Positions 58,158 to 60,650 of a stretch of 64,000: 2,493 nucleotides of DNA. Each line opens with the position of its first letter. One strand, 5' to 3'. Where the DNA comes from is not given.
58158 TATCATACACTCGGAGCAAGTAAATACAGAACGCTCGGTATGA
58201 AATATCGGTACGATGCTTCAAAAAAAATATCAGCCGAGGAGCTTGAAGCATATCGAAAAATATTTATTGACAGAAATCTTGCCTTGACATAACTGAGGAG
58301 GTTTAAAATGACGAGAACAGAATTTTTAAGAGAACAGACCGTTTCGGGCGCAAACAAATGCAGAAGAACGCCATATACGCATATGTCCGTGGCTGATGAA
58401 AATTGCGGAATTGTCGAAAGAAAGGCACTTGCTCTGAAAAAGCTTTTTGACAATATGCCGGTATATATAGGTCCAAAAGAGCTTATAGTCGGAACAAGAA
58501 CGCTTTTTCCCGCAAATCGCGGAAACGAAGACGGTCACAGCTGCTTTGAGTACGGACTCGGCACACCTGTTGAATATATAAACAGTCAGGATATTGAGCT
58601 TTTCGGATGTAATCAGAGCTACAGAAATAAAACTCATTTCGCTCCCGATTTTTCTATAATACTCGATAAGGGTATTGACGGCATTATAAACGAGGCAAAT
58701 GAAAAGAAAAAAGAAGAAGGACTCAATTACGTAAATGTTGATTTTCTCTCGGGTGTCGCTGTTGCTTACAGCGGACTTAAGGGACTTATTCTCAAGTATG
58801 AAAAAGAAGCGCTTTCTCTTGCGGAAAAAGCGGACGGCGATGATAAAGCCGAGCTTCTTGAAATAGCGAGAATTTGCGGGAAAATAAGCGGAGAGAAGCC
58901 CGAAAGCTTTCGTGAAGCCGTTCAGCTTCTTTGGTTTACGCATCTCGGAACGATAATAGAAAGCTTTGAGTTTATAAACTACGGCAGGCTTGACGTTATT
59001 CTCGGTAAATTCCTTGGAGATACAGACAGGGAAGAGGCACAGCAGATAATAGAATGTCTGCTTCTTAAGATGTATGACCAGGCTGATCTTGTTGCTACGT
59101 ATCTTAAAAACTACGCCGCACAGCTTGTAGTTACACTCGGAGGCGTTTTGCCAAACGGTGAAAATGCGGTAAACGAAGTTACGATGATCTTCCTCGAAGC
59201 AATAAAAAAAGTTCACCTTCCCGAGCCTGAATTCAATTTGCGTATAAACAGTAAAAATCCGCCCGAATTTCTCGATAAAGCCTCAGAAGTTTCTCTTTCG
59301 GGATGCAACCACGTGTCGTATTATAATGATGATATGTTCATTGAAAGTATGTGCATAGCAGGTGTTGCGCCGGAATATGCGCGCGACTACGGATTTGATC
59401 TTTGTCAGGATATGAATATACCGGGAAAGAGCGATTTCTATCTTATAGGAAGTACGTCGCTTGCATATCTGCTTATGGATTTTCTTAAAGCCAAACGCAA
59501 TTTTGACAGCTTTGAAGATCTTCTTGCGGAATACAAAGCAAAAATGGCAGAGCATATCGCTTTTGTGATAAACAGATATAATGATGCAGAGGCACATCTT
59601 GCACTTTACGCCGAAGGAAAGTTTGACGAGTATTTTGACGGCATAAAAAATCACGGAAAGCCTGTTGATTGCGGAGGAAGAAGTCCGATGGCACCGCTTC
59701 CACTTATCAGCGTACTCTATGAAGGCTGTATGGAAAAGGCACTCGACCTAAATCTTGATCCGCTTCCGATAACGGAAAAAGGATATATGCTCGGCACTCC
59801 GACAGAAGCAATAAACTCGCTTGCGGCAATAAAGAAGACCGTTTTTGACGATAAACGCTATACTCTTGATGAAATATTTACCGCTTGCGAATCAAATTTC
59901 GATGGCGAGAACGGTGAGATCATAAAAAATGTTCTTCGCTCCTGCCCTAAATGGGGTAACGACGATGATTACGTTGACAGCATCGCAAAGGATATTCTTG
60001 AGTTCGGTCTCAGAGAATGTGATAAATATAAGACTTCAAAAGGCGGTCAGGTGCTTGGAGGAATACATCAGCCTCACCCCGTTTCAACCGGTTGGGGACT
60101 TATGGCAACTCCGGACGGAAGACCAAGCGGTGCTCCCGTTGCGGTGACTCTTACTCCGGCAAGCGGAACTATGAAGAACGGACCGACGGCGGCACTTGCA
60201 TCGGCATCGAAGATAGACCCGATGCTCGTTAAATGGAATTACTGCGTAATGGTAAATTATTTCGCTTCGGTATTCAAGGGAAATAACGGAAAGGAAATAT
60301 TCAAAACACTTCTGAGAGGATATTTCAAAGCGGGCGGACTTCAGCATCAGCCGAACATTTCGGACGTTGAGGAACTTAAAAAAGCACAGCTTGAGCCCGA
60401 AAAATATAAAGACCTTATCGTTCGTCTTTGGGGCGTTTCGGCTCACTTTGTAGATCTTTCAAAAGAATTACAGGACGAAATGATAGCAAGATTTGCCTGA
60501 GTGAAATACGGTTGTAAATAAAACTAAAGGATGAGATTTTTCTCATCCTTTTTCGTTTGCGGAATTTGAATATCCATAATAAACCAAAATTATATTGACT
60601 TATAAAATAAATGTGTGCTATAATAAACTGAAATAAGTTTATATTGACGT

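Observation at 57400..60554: Orphan glycyl-radical enzyme with a non-canonical Cys loop (LCQD in place of GCxE)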

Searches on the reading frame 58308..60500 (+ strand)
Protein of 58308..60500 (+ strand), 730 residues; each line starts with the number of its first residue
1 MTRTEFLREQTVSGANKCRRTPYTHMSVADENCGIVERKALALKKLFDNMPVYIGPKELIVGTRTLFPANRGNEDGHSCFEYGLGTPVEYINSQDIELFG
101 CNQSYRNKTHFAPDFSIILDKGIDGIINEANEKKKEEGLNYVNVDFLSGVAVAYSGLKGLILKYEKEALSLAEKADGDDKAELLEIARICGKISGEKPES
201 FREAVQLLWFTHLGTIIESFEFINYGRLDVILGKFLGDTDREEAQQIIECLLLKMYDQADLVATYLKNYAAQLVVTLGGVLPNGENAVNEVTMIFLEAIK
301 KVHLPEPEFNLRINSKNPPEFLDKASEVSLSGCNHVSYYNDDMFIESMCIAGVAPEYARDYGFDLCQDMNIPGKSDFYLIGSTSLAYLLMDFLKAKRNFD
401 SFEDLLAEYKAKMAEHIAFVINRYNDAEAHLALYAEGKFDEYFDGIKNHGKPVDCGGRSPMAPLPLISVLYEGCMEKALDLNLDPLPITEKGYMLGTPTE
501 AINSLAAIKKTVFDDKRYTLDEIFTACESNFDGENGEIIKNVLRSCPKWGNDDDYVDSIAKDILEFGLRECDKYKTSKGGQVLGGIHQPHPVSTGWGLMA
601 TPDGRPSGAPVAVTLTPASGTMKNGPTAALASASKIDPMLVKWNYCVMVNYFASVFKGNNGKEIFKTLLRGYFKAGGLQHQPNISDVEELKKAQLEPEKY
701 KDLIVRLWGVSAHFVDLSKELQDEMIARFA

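Call 3: search_protein_families(library=pfam, proteins=[window:58308-60500:+])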
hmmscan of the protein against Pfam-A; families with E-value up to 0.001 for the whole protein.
window:58308-60500:+ (730 aa): 2 families
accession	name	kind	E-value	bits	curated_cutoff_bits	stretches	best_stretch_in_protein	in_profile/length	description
PF02901.20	PFL-like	-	1.6e-101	341.4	24.3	2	103-582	152-633/647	Pyruvate formate lyase-like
PF01228.26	Gly_radical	-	1.1e-17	64.9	22.2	1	614-715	4-106/106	Glycine radical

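Call 4: search_protein_families(library=ncbifam, proteins=[window:58308-60500:+], max_evalue=0.01)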
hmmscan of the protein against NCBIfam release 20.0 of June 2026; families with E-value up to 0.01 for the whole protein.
window:58308-60500:+ (730 aa): 12 families
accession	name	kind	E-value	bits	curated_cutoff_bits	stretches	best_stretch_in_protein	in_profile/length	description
TIGR01774.1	PFL2-3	subfamily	7.4e-104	348.6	678.2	2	97-729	144-782/786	formate C-acetyltransferase/glycerol dehydratase family glycyl radical enzyme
NF043068.1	glycl_HYPD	equivalog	2.7e-88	296.9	1100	1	146-728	195-779/784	trans-4-hydroxy-L-proline dehydratase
NF007437.0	PRK09983.1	equivalog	4.6e-83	279.6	1109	1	95-729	141-761/765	formate C-acetyltransferase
TIGR04394.1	choline_CutC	equivalog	8.5e-80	269.3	1050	1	112-728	161-783/789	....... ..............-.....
NF048011.1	SfplDhtHpsGDes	equivalog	5.4e-78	263.1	1000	1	103-728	178-816/821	(2S)-3-sulfopropanediol dehydratase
NF048009.1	SfplDhtHpfGKleb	equivalog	4.2e-70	236.9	1000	1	104-728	178-819/824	(2S)-3-sulfopropanediol dehydratase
NF033718.1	indole_decarb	equivalog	8.1e-61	206.3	1100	2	500-728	613-863/868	indoleacetate decarboxylase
NF033715.1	glycyl_HPDL_Lrg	equivalog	2.8e-53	181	1150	3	538-728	706-896/901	4-hydroxyphenylacetate decarboxylase large subunit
TIGR01255.1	pyr_form_ly_1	equivalog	3.7e-19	68.7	994.2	1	533-728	534-738/744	formate C-acetyltransferase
NF038360.1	rad_fix_GrcA3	exception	9.2e-10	38.5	158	1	667-728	11-72/78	autonomous glycyl radical cofactor GrcA3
NF008341.1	PRK11127.1-1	equivalog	1.3e-05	25.1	145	1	677-728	22-74/80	autonomous glycyl radical cofactor GrcA2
TIGR04365.1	spare_glycyl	equivalog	0.0023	18.2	170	1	676-728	68-120/126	autonomous glycyl radical cofactor GrcA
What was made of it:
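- On GRE 1,2-eliminases (GD, PD, HypD, HpfG, CutC, IslA/IseG, HpsG): HypD 297/1100, CutC 269/1050, HpsG 263/1000, HpfG 237/1000, TIGR01774 349/678 (call 4)
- Closest known: B12-independent glycerol dehydratase. Different: Scores half the TIGR01774 cut-off (call 4).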

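Call 5: search_solved_structures(query=window:58308-60500:+, show_alignments=3)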
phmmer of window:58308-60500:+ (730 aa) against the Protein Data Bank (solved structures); distinct sequences matched with E-value up to 0.001: 36.
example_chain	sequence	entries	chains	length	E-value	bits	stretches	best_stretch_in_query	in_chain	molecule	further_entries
1r8w_A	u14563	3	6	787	6e-89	302.2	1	102-728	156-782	glycerol dehydratase | B12-independent glycerol dehydratase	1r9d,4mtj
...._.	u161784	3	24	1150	3e-73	250.3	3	460-728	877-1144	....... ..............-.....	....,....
6vxc_A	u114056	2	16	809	3.2e-73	250.2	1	147-728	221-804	Trans-4-hydroxy-L-proline dehydratase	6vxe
2f3o_A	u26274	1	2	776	4.6e-73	249.7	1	109-729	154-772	pyruvate formate-lyase 2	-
8id0_A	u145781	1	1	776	1.1e-69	238.5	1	96-729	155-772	formate C-acetyltransferase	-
9rco_A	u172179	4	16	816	1.3e-67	231.7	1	108-728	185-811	Glycyl radical protein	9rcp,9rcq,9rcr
5i2a_A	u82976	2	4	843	1.3e-67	231.7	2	539-728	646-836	Diol-dehydratase | Diol dehydratase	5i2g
8yjo_A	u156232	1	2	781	9.5e-66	225.5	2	455-729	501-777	Probable dehydratase PflD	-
5a0z_A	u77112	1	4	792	6.6e-65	222.7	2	460-728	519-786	CHOLINE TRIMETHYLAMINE LYASE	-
5a0u_A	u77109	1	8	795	6.7e-65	222.7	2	460-728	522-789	CHOLINE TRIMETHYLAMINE LYASE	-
9ht9_A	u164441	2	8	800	2.9e-63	217.3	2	459-728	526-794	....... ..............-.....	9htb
9r0v_A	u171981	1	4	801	2.9e-63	217.3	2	459-728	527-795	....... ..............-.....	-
5faw_A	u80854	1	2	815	3.1e-63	217.2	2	459-728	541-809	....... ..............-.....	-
6vue_A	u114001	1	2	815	3.1e-63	217.2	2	459-728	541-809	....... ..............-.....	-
5fay_A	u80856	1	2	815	3.5e-63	217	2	459-728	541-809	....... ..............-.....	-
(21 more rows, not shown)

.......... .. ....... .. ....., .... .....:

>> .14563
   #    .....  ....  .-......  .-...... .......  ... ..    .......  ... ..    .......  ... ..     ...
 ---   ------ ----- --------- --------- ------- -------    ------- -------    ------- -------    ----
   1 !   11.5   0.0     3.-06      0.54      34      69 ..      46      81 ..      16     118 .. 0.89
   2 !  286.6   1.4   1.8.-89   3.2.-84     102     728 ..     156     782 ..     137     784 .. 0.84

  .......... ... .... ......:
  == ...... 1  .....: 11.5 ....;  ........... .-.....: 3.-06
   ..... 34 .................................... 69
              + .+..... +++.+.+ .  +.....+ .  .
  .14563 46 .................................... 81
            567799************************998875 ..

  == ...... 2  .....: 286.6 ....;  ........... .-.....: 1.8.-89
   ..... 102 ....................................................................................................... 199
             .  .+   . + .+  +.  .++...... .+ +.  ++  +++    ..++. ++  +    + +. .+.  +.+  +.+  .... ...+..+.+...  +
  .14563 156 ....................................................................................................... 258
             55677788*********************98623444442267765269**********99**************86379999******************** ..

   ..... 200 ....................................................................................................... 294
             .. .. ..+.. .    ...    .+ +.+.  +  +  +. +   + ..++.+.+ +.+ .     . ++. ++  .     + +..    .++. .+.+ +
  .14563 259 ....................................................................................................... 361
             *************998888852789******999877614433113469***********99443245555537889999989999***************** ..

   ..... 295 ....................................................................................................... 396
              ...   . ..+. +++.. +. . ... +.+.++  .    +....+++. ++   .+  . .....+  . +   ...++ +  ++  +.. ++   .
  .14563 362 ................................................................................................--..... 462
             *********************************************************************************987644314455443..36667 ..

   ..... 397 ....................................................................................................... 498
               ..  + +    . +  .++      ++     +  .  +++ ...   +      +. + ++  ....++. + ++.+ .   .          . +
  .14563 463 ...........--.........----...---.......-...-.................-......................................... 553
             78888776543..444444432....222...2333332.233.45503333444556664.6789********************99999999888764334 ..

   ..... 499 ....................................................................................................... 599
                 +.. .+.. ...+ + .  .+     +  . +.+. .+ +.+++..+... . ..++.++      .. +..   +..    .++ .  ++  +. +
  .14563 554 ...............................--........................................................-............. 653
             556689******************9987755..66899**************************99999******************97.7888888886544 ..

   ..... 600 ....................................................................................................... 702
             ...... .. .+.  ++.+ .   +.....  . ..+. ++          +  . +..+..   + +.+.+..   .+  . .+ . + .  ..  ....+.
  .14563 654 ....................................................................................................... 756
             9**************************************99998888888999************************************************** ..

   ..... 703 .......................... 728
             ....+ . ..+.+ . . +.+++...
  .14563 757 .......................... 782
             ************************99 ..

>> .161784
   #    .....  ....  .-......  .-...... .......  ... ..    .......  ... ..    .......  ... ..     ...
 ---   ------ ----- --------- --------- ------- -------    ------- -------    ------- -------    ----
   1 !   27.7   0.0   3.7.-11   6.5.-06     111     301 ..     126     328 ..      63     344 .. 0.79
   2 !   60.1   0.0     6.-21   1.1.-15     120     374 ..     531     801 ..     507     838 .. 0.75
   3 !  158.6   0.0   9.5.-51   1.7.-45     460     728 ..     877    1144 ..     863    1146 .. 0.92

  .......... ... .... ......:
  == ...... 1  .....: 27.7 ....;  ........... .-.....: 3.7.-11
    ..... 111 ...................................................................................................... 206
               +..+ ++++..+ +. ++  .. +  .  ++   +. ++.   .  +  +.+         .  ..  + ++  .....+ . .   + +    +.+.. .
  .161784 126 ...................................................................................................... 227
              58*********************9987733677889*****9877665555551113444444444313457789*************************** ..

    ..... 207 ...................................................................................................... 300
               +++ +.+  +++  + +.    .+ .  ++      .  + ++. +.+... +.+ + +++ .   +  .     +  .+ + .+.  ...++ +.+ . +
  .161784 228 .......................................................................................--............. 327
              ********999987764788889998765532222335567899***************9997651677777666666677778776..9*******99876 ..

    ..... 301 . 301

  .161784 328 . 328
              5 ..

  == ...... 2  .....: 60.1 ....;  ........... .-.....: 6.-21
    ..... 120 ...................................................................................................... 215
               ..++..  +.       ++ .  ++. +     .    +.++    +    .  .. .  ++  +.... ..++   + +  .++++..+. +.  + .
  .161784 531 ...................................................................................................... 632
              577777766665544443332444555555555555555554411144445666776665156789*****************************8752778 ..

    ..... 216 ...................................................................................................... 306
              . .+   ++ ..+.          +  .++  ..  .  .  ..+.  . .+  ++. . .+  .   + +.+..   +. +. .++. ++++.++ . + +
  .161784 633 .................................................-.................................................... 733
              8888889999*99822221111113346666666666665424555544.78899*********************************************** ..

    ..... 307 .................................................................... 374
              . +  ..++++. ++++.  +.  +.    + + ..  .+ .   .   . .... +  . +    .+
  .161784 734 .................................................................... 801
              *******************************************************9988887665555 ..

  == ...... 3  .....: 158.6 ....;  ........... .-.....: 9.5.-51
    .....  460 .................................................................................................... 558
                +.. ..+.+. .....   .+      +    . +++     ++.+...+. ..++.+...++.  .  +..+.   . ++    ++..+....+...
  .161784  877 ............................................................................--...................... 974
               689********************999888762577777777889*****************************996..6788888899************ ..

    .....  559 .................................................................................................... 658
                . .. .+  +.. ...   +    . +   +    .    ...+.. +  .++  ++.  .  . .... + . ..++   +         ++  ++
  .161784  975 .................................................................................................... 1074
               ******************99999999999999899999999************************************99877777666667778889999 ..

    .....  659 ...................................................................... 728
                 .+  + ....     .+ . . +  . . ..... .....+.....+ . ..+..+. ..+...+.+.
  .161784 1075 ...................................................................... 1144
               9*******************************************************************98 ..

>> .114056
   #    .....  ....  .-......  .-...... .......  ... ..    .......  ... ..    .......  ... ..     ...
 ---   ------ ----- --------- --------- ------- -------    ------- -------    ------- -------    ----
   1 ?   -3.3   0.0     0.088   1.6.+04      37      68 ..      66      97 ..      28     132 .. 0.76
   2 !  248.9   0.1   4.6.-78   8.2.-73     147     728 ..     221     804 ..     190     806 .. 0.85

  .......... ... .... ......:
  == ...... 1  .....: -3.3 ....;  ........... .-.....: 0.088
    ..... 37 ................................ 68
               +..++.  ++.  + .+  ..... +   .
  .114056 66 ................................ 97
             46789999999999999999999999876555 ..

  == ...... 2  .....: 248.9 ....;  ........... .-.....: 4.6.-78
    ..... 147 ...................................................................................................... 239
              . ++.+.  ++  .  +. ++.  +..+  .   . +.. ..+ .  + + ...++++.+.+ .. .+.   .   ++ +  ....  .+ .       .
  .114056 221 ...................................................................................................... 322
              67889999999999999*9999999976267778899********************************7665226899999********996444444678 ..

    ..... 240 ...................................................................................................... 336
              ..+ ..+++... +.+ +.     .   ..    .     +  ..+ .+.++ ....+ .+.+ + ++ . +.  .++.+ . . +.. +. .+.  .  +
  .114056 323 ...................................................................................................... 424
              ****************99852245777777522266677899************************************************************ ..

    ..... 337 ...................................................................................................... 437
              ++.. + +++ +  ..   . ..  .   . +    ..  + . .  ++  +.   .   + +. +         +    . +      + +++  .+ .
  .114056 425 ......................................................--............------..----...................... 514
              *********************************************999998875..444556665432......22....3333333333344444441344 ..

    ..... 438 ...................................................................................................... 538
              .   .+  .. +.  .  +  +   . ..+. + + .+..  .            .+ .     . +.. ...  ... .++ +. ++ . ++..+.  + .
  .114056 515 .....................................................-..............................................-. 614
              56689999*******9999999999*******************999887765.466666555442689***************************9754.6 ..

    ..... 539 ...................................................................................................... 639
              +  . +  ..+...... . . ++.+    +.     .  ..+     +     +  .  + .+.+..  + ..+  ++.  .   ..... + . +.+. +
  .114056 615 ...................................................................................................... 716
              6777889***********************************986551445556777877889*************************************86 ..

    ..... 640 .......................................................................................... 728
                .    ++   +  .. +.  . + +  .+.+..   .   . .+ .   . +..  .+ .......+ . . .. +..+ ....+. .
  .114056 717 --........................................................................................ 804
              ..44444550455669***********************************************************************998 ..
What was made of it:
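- On Formate-lyases (PFL, TdcE): Single Cys (call 5); 69 bits against 994 (call 4)
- Checked: Gap-free HMMER alignments to glycerol dehydratase 1r8w, CutC and HypD all place query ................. on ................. and its equivalents (call 5).
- Tried and rejected: Three independent HMMER alignments are gap-free and anchored on both sides (call 5).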

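Call 6: find_homologous_proteins(query=window:58308-60500:+, max_evalue=1e-20)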
Query window:58308-60500:+ (730 aa): 402 proteins with E <= 1e-20 among 8000 candidates; the best 120 are listed.
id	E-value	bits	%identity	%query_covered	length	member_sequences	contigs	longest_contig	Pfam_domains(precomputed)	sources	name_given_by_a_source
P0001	0.0e+0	1539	91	100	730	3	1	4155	PF02901.21,PF01228.27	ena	-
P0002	0.0e+0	1402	82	100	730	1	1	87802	PF02901.21,PF01228.27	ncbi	-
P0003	0.0e+0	1345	79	100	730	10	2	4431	PF02901.21,PF01228.27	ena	-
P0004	0.0e+0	1238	73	100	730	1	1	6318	PF02901.21,PF01228.27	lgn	-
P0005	0.0e+0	1237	73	100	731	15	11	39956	PF02901.21,PF01228.27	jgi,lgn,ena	-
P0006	0.0e+0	1233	73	100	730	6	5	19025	PF02901.21,PF01228.27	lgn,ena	-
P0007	0.0e+0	1233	73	100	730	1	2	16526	PF02901.21,PF01228.27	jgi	-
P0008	0.0e+0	1232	72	100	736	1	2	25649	PF02901.21,PF01228.27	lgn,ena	-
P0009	0.0e+0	1229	73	100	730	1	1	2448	PF02901.21,PF01228.27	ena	-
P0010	0.0e+0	1229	71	100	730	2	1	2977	PF02901.21,PF01228.27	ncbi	-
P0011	0.0e+0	1227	72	100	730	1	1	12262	PF02901.21,PF01228.27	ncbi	-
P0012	0.0e+0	1214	72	100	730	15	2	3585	PF02901.21,PF01228.27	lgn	-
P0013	0.0e+0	1213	71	100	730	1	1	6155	PF02901.21,PF01228.27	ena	-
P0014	0.0e+0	1211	71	100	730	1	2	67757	PF02901.21,PF01228.27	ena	-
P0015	0.0e+0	1201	71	100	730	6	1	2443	PF02901.21,PF01228.27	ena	-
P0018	0.0e+0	1197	70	100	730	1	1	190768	PF02901.21,PF01228.27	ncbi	-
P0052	0.0e+0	1154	68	100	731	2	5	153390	PF02901.21,PF01228.27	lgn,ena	-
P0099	0.0e+0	1050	63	100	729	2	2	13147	PF02901.21,PF01228.27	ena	-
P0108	0.0e+0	1035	62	100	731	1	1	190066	PF02901.21,PF01228.27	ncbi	-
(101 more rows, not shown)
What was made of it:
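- NCBI annotates members as 'hypothetical protein' (call 6).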
